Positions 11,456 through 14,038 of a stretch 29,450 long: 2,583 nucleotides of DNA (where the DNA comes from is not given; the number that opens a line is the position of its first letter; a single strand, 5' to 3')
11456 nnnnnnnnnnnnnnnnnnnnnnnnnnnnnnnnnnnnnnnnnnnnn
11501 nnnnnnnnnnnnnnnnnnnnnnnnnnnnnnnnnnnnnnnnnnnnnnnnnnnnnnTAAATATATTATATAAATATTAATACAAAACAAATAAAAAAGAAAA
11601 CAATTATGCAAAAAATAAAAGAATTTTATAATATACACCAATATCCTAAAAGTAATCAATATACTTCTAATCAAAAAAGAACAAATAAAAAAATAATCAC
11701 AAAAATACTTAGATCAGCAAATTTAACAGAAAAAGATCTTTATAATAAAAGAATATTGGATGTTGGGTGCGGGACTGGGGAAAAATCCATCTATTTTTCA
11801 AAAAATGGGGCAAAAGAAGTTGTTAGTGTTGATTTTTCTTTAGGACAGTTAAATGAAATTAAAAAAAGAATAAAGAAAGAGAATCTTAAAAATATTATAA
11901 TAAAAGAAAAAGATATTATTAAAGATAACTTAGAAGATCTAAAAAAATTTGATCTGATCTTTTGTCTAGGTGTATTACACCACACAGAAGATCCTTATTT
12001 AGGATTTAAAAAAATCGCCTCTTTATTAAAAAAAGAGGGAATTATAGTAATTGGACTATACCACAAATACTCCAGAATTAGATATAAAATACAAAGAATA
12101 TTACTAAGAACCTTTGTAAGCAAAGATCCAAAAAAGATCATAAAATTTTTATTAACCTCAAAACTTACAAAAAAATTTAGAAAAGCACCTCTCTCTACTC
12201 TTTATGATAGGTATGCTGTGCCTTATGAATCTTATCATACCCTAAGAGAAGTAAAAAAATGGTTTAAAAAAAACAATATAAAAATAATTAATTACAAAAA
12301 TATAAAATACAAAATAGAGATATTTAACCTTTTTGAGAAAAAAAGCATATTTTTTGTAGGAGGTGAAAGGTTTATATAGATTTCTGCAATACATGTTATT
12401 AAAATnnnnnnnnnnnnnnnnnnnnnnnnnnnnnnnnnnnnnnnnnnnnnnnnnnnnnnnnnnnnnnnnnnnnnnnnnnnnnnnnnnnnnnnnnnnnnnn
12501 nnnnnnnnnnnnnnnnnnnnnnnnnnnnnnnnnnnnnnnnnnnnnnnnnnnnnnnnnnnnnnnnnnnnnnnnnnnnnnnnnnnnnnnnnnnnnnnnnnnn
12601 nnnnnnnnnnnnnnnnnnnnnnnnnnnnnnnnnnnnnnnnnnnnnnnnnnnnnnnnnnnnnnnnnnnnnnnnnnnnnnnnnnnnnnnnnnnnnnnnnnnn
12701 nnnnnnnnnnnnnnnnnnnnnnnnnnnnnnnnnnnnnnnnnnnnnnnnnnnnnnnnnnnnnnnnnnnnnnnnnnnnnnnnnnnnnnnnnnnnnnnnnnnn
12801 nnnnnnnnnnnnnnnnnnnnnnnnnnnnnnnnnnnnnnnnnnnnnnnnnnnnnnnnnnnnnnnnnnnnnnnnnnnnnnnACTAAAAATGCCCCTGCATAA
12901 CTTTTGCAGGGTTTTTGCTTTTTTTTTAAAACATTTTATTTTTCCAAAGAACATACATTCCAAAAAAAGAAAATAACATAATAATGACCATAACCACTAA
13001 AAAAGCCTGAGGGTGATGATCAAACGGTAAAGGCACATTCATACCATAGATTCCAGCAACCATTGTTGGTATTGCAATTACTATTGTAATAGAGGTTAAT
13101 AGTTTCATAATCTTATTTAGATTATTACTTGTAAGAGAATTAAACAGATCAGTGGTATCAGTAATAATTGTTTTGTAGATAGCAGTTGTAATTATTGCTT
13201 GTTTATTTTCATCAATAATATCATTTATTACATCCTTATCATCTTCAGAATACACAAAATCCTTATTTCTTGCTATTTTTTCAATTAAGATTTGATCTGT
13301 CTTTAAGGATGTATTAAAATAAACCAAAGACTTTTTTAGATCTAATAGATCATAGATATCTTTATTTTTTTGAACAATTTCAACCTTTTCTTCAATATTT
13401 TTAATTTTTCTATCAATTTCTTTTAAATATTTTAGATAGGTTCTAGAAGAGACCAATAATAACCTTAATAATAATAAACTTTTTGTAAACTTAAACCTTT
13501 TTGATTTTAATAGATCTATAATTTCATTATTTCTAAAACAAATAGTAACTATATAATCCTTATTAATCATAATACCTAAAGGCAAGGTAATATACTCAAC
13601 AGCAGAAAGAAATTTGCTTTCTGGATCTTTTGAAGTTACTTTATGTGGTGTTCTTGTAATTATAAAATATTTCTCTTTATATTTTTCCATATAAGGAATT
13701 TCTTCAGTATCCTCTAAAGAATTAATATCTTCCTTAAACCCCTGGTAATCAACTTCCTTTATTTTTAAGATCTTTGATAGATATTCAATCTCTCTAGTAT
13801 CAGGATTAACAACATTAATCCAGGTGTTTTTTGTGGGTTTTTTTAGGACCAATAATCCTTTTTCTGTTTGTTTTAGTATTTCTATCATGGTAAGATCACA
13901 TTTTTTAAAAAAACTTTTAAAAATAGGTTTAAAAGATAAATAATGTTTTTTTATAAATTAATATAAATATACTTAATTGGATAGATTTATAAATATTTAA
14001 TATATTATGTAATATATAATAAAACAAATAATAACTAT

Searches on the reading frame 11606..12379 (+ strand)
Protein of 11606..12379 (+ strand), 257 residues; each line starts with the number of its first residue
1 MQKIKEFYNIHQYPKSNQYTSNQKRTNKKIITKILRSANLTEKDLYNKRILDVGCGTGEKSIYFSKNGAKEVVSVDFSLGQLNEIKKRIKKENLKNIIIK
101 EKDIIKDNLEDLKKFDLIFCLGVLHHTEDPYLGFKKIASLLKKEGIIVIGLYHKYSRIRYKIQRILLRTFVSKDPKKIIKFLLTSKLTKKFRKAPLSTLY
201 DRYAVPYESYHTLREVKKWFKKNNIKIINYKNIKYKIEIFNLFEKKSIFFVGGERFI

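Call 9: search_protein_families(library=pfam, proteins=[window:11606-12379:+], max_evalue=0.001)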
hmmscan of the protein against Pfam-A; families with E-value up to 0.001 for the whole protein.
window:11606-12379:+ (257 aa): 19 families
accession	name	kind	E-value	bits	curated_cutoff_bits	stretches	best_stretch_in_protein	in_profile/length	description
PF13847.12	Methyltransf_31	-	5.5e-19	68.7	27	1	47-153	4-113/145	Methyltransferase domain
PF08241.18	Methyltransf_11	-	7.4e-18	65.4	21.2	1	51-149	1-95/95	Methyltransferase domain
PF13649.12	Methyltransf_25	-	2.4e-17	63.8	27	1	50-145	1-97/97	Methyltransferase domain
PF13489.12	Methyltransf_23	-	1.8e-16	60.7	27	1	28-227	7-161/164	Methyltransferase domain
PF08242.18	Methyltransf_12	-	1.2e-15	58.4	30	1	51-147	1-98/98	Methyltransferase domain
PF08003.17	Methyltransf_9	-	1.7e-10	40.8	23.8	1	44-149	113-217/315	Protein of unknown function (DUF1698)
PF02353.26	CMAS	-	3.7e-08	33.4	27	1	48-174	64-188/273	Mycolic acid cyclopropane synthetase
PF03848.20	TehB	-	4.1e-08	33.3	20.4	1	43-125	27-106/193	Tellurite resistance protein TehB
PF05175.20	MTS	-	1.1e-06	28.9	23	1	40-120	27-104/170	Methyltransferase small domain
PF01728.25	FtsJ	-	6.7e-06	26.6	24.1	1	46-120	21-97/181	FtsJ-like methyltransferase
PF01209.24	Ubie_methyltran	-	6.9e-06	26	20.1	1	43-149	44-151/233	ubiE/COQ5 methyltransferase family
PF05219.18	DREV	-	7.4e-06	25.7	26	1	41-155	89-192/265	DREV methyltransferase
PF06325.19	PrmA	-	2.1e-05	24.6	22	1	43-120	158-232/296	Ribosomal protein L11 methyltransferase (PrmA)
PF00398.26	RrnaAD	-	4.2e-05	23.2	24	1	25-217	13-168/263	Ribosomal RNA adenine dimethylase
PF01135.25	PCMT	-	5.1e-05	23.6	20.3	1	47-103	74-132/210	Protein-L-isoaspartate(D-aspartate) O-methyltransferase (PCMT)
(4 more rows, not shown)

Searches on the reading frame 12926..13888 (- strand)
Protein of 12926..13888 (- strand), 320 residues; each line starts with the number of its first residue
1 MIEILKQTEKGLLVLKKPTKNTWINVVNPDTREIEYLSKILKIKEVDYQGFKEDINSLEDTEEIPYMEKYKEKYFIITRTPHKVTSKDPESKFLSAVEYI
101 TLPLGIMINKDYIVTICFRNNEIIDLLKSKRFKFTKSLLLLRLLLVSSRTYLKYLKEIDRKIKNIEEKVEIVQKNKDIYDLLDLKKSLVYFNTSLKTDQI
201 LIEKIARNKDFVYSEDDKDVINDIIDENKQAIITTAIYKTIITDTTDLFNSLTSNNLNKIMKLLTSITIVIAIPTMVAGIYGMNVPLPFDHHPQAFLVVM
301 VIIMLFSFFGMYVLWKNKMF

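Call 10: search_protein_families(library=pfam, proteins=[window:12926-13888:-], max_evalue=0.001)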
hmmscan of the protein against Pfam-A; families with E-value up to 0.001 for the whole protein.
window:12926-13888:- (320 aa): 1 family
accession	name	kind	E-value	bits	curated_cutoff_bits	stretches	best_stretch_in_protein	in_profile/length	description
PF01544.23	CorA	-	3e-49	168.4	27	1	21-309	4-288/292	CorA-like Mg2+ transporter protein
